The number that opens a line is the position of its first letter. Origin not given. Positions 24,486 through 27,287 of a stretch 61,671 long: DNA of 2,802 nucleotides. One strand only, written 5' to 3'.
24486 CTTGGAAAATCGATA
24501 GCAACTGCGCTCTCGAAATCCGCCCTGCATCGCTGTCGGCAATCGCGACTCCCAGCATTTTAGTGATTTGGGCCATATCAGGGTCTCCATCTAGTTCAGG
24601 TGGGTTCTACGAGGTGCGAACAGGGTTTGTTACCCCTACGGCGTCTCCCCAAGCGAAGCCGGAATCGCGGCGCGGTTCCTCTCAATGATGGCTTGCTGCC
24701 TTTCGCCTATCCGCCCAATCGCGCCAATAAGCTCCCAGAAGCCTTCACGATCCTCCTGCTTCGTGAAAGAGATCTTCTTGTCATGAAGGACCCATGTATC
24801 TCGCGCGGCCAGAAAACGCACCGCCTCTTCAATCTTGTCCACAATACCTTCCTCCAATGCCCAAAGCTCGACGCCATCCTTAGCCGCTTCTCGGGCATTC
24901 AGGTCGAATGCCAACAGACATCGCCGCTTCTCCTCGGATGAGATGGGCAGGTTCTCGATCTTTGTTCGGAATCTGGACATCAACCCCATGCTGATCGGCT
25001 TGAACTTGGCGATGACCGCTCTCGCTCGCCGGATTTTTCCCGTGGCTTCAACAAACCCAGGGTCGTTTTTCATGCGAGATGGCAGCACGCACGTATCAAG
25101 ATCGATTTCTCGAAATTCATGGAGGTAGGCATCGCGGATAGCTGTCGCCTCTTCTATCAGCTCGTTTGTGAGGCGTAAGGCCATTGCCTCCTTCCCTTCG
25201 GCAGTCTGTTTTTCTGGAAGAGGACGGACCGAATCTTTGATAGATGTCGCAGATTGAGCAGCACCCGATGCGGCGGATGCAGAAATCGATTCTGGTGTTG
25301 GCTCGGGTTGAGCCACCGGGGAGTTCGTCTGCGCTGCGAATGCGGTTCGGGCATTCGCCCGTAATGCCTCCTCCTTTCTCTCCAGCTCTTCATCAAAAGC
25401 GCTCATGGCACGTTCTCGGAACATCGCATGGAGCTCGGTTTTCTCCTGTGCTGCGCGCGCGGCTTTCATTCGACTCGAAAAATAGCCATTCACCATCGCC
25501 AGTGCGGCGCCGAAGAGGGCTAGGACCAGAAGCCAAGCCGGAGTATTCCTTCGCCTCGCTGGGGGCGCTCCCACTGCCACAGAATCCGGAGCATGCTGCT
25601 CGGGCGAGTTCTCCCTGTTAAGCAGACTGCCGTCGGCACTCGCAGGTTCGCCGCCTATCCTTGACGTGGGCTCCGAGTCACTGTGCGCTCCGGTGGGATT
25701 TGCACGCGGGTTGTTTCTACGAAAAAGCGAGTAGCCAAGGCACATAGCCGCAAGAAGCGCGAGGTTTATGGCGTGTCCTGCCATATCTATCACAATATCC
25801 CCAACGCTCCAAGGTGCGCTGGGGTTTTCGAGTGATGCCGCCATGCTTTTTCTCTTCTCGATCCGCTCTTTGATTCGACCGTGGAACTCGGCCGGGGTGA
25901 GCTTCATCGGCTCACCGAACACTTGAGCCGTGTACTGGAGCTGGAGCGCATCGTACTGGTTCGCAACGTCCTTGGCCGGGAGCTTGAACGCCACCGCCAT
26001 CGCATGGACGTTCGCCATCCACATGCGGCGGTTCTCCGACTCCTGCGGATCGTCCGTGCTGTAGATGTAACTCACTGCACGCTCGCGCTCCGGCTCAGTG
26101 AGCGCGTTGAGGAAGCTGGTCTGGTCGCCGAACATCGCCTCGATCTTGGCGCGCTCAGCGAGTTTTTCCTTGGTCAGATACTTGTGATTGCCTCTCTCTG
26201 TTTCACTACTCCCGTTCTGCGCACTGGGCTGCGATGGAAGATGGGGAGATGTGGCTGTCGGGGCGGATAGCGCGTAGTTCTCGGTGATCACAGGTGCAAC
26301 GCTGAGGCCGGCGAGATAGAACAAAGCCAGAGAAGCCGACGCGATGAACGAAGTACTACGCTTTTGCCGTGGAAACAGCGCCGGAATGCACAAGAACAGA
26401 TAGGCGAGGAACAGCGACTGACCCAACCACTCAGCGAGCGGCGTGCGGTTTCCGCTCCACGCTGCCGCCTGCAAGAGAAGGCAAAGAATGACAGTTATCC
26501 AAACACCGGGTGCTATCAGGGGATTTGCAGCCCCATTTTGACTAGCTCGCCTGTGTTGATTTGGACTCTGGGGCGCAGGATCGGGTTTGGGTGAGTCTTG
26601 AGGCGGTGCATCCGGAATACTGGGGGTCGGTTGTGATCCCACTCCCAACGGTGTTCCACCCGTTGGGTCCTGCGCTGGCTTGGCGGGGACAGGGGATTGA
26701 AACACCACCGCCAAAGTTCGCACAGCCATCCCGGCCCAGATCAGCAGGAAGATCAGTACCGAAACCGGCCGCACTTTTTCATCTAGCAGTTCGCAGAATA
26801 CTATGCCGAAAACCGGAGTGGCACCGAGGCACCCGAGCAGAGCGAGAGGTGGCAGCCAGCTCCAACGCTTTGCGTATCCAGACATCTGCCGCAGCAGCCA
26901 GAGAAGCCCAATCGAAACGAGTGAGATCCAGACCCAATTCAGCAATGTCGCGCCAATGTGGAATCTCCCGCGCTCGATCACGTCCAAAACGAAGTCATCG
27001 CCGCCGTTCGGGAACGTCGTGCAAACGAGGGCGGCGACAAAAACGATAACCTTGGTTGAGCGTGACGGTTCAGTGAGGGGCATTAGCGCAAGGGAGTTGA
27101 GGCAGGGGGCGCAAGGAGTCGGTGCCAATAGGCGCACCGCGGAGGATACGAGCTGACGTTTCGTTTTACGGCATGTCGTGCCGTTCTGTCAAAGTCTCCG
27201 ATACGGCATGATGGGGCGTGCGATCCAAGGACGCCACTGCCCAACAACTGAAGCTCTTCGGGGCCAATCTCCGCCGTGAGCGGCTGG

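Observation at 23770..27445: Island cargo: two-gene operon of unknown membrane proteins under a divergent XRE regulator, a candidate phage-exclusion or defence system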

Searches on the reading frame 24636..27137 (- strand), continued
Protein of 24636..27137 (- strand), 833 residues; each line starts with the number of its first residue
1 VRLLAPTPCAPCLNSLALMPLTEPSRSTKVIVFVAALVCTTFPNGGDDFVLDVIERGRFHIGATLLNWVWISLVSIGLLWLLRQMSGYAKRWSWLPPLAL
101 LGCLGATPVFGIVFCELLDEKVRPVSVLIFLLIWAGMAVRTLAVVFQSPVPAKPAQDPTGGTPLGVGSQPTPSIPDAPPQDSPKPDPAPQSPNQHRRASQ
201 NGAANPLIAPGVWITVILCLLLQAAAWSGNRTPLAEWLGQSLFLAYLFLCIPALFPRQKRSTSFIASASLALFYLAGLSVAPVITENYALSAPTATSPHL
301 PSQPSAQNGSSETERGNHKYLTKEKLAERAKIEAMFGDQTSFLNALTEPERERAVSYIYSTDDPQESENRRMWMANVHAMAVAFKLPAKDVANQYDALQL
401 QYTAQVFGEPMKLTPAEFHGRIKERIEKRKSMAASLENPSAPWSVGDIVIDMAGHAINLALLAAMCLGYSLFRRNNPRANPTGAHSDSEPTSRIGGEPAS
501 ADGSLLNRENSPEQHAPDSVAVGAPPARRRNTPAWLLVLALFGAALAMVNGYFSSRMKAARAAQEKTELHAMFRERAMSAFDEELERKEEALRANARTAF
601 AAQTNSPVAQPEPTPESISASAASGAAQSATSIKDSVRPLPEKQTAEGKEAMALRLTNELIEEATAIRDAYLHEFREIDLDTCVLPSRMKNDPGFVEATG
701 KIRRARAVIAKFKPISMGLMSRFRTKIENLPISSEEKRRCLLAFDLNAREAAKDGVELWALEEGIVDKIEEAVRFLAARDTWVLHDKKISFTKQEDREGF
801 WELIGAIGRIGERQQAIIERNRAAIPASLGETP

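Call 79: find_encoding_contigs(protein=P0072, flank=10000, max_places=3)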
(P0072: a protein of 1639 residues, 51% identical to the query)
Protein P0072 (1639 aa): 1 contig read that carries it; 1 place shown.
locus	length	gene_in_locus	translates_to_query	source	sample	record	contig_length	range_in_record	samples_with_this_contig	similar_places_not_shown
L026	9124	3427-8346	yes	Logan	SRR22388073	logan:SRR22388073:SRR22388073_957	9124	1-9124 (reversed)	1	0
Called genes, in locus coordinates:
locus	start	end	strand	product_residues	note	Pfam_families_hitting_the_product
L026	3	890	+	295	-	?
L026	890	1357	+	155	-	-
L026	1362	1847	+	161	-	PF24072:T7_gp14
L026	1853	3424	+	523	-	-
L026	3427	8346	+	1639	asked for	-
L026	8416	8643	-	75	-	-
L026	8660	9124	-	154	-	?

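Call 95: find_related_loci(query=A6, collection=genome_contigs, flank=6000)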
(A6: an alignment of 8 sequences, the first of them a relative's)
Query A6 (186 aa) in genome_contigs; peptide patterns used: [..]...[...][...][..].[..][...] (x = any residue, [..] = any of these).
26 stretches matched a pattern; 2 encode a relative of the query (tblastn E <= 1e-3); 2 distinct loci.
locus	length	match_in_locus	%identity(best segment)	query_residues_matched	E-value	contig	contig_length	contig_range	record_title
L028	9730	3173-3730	77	1-186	2e-95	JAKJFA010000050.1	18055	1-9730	MAG: Proteobacteria bacterium isolate UR.bin222 NODE_50_length_18055_cov_2.901769, whole genome shotgun sequence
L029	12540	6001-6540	42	1-183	3e-40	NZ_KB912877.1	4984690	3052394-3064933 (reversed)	Methylobacter marinus A45 MetmaDRAFT_scaffold1.1, whole genome shotgun sequence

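Call 97: search_protein_families(library=phrogs, proteins=[L006:435-980:+, L025:258-782:+, P0071, P0001, P0002, P0081], max_evalue=0.05)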
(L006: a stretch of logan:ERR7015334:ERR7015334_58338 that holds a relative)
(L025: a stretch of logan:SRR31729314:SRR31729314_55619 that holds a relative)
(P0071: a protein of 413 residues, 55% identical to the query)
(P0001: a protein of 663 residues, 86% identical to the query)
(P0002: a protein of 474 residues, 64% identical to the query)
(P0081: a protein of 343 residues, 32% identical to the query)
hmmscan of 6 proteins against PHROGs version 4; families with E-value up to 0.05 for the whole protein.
L006:435-980:+ (181 aa): 0 families

L025:258-782:+ (174 aa): 0 families

P0071 (413 aa): 0 families

P0001 (663 aa): 0 families

P0002 (474 aa): 0 families

P0081 (343 aa): 0 families

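Call 98: find_related_loci(query=P0070, collection=viral_contigs, flank=10000)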
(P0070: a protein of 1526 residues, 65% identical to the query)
Query P0070 (1526 aa) in viral_contigs; peptide patterns used: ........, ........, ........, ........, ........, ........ (x = any residue, [..] = any of these).
13 stretches matched a pattern, but none encodes a relative of the query by tblastn (E <= 1e-3).

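Call 109: search_dna_similar(query=window:24636-27083:-, collection=phages, mode=protein, max_evalue=0.01, max_rows=15)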
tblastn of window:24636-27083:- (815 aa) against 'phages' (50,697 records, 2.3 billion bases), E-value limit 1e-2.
No match.

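Call 110: search_dna_similar(query=window:24636-27083:-, collection=plasmids, mode=protein, max_evalue=0.01, max_rows=15)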
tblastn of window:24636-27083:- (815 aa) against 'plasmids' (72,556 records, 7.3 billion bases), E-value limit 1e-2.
No match.

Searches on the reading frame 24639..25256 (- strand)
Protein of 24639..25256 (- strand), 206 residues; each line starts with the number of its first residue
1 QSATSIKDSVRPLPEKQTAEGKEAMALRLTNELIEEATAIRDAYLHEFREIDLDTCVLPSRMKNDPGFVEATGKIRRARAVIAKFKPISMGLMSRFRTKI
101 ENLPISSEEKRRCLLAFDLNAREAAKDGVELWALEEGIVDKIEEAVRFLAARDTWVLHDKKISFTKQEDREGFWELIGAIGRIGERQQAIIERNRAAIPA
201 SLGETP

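Call 56: search_protein_families(library=pfam, alignment_id=A4, max_evalue=0.01)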
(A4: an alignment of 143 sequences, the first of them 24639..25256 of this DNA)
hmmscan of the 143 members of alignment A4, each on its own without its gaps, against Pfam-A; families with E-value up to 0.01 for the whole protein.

A. member 1, window:24639-25256:- (206 aa): 0 families

B. families by the number of members that match (of 143 scanned): 43 families (the first 25 are shown)
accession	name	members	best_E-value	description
PF11254.13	DUF3053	13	5.1e-07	Protein of unknown function (DUF3053)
PF13248.11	Zn_ribbon_3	5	1.1e-05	zinc-ribbon domain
PF13240.11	Zn_Ribbon_1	4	2.5e-07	zinc-ribbon domain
PF14237.11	GYF_2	3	1e-15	GYF domain 2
PF07695.17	7TMR-DISM_7TM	3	0.00012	7TM diverse intracellular signalling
PF06271.18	RDD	2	2.3e-14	RDD family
PF12773.13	DZR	2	7e-05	Double zinc ribbon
PF22285.2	DUF6962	2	7.5e-05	Family of unknown function (DUF6962)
PF10754.15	DUF2569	2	0.0008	Protein of unknown function (DUF2569)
PF05425.18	CopD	2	0.0019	Copper resistance protein D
PF09723.15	Zn_ribbon_8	2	0.0053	Zinc ribbon domain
PF01284.28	MARVEL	2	0.0065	Membrane-associating domain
PF00498.31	FHA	1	4.5e-07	FHA domain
PF10122.14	Zn_ribbon_Com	1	1.5e-05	Mu-like prophage protein Com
PF22440.1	SirC_C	1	6.3e-05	SirC C-terminal domain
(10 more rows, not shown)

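Call 65: predict_structure(alignment_id=A4)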
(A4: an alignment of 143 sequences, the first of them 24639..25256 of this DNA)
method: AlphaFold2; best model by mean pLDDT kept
length: 206 residues; sequences in the alignment: 143
mean_pLDDT: 90.7   pTM: 0.86
mean pLDDT of the five models: 90.7, 89.7, 89.2, 89.2, 88.9
residues with pLDDT >= 90: 167; 70-90: 17; 50-70: 18; < 50: 4
segments of 3 or more residues with pLDDT < 50: 1-3
pLDDT, mean of each block of 10 residues (from residue 1): 53 64 88 94 96 94 94 98 98 97 95 94 96 98 97 93 96 97 97 89 65
secondary structure, 60 per line:
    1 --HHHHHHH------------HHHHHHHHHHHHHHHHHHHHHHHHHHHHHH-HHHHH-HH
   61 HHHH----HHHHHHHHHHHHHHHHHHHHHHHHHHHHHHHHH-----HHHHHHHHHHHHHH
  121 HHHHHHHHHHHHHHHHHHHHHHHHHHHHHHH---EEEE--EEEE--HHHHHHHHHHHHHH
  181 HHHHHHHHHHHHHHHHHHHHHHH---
elements in order: H3-9 H22-51 H53-57 H59-64 H69-101 H107-151 E155-158 E161-164 H167-203

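Call 71: fold_search(model_id=the predicted structure, library=pdb)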
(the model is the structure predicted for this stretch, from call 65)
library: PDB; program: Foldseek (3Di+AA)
matches with E <= 10: 174; with E <= 0.001: 0
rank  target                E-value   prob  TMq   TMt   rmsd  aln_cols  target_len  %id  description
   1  7xge_A                3.1e-01  0.90  0.41  0.49   8.1       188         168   13  Crystal structure of MCL-1 in complex with computationally designed inhibitor protein (released 2022-07-20)
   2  7xge_G                4.7e-01  0.92  0.46  0.54   5.5       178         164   15  Crystal structure of MCL-1 in complex with computationally designed inhibitor protein (released 2022-07-20)
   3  8tn1_A                4.7e-01  0.89  0.40  0.52   6.4       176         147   10  De novo designed protein binds poly ADP ribose polymerase inhibitors (PARPi) - apo (released 2024-04-24)
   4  5vyk_C                4.7e-01  0.38  0.26  0.26  17.3       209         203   10  Crystal structure of the BRS domain of BRAF in complex with the CC-SAM domain of KSR1 (released 2018-02-14)
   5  8r5s_E                7.1e-01  0.84  0.48  0.44   6.1       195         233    9  t113 - De-novo designed soluble homotetramer (released 2024-11-27)
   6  7x8v_A                7.1e-01  0.80  0.46  0.50   5.8       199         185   12  Cooperative regulation of PBI1 and MAPKs controls WRKY45 transcription factor in rice immunity (released 2022-04-06)
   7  7xge_C                7.4e-01  0.84  0.45  0.54   5.1       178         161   15  Crystal structure of MCL-1 in complex with computationally designed inhibitor protein (released 2022-07-20)
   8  7x8v_E                7.4e-01  0.60  0.40  0.44   7.3       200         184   13  Cooperative regulation of PBI1 and MAPKs controls WRKY45 transcription factor in rice immunity (released 2022-04-06)
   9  4tql_A                7.4e-01  0.20  0.26  0.24  25.0       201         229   11  Computationally designed three helix bundle (released 2014-10-15)
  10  7xge_E                7.8e-01  0.60  0.35  0.44  12.0       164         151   15  Crystal structure of MCL-1 in complex with computationally designed inhibitor protein (released 2022-07-20)
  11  8w6e_B                7.8e-01  0.60  0.38  0.44   7.4       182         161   19  De novo design of HBC599 binder (released 2024-11-27)
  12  8r5s_D                8.7e-01  0.60  0.41  0.37   8.3       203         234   12  t113 - De-novo designed soluble homotetramer (released 2024-11-27)
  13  7xgf_A                8.7e-01  0.44  0.32  0.38   7.7       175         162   15  Crystal structure of BCL-xL in complex with computationally designed inhibitor protein (released 2022-07-20)
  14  5vyk_A                8.7e-01  0.30  0.26  0.27  16.6       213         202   12  Crystal structure of the BRS domain of BRAF in complex with the CC-SAM domain of KSR1 (released 2018-02-14)
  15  6egc                  9.1e-01  0.35  0.30  0.37   8.4       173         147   15  Single-chain version of 2L4HC2_23 (PDB 5J0K) (released 2019-05-29)
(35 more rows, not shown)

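Call 108: fold_search(model_id=the predicted structure, library=viral)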
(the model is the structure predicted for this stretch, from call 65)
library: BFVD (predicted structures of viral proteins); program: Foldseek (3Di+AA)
matches with E <= 10: 356; with E <= 0.001: 0
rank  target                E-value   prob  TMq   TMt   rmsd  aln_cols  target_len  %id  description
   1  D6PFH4                1.3e-01  0.82  0.33  0.31  30.9       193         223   13  (no name in the UniProt tables at hand)
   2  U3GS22                3.2e-01  0.51  0.31  0.09  12.7       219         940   11  Tegument protein [Suid betaherpesvirus 2]
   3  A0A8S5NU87            3.5e-01  0.35  0.24  0.21  11.7       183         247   14  Uncharacterized protein [Siphoviridae sp. ctgEf12]
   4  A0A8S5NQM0            4.1e-01  0.47  0.31  0.22  36.2       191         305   12  Uncharacterized protein [Myoviridae sp. ctagO6]
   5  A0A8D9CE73            4.3e-01  0.44  0.31  0.18  38.0       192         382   16  Uncharacterized protein [uncultured marine phage]
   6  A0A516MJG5            5.6e-01  0.23  0.21  0.18  30.5       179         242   13  (no name in the UniProt tables at hand)
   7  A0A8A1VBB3            5.9e-01  0.35  0.26  0.17  10.3       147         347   13  (no name in the UniProt tables at hand)
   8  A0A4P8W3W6            6.2e-01  0.15  0.22  0.13  18.8       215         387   11  (no name in the UniProt tables at hand)
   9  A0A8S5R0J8            6.5e-01  0.14  0.23  0.07  19.0       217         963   16  Minor tail protein [Siphoviridae sp. cttJO12]
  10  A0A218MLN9            6.9e-01  0.07  0.17  0.09  23.9       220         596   13  Uncharacterized protein [uncultured virus]
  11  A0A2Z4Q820            7.2e-01  0.23  0.29  0.30  27.7       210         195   13  Uncharacterized protein [Gordonia phage Suzy]
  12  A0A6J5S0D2            7.2e-01  0.16  0.26  0.26  40.5       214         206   16  Uncharacterized protein [uncultured Caudovirales phage]
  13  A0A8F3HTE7            8.0e-01  0.30  0.26  0.25  15.6       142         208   13  Uncharacterized protein [Ranid herpesvirus 4]
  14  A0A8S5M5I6            8.4e-01  0.12  0.19  0.09  37.9       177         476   12  Uncharacterized protein [Podoviridae sp. ctaNW81]
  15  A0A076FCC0            8.9e-01  0.13  0.23  0.11  33.1       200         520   10  Uncharacterized protein [Penaeus monodon nudivirus]
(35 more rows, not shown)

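Call 113: search_solved_structures(query=A4, max_evalue=1)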
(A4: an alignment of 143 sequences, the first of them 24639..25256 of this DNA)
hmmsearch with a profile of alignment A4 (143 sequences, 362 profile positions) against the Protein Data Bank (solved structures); distinct sequences matched with E-value up to 1: 13.
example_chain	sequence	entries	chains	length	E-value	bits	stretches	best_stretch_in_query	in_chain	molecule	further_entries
6k4j_A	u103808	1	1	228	0.0094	18.4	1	22-158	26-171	CD9 antigen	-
7alw_A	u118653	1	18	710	0.01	18.3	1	25-157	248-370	Low calcium response protein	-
6b85_J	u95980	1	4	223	0.019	17.4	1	11-96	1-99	TMHC4_R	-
9jr0_A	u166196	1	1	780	0.036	16.5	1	16-136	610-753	Metabotropic GABA-B receptor subtype 1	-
11kc_A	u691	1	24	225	0.045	16.2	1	17-91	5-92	Designed nanoparticle O43-TM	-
8hcr_E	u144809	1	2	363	0.074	15.5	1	21-71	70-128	CYTOCHROME AA3 SUBUNIT CtaC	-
24vc_C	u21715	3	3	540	0.14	14.6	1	27-137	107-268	Lysosomal cobalamin transport escort protein LMBD1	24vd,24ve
9yft_FA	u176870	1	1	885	0.21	14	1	25-171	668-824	Gp53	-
2bg9_B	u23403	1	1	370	0.28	13.6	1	19-122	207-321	ACETYLCHOLINE RECEPTOR PROTEIN, BETA CHAIN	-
8iaj_D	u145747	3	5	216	0.66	12.4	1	19-65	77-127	Protein ORM2 | ORM2 isoform 1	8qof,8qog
7ca3_B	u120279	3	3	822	0.7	12.3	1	10-122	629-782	Gamma-aminobutyric acid type B receptor subunit 2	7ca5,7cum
8iam_D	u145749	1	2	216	0.7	12.3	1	19-65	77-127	Protein ORM2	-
8iak_D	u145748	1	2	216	0.75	12.2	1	19-65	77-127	Protein ORM2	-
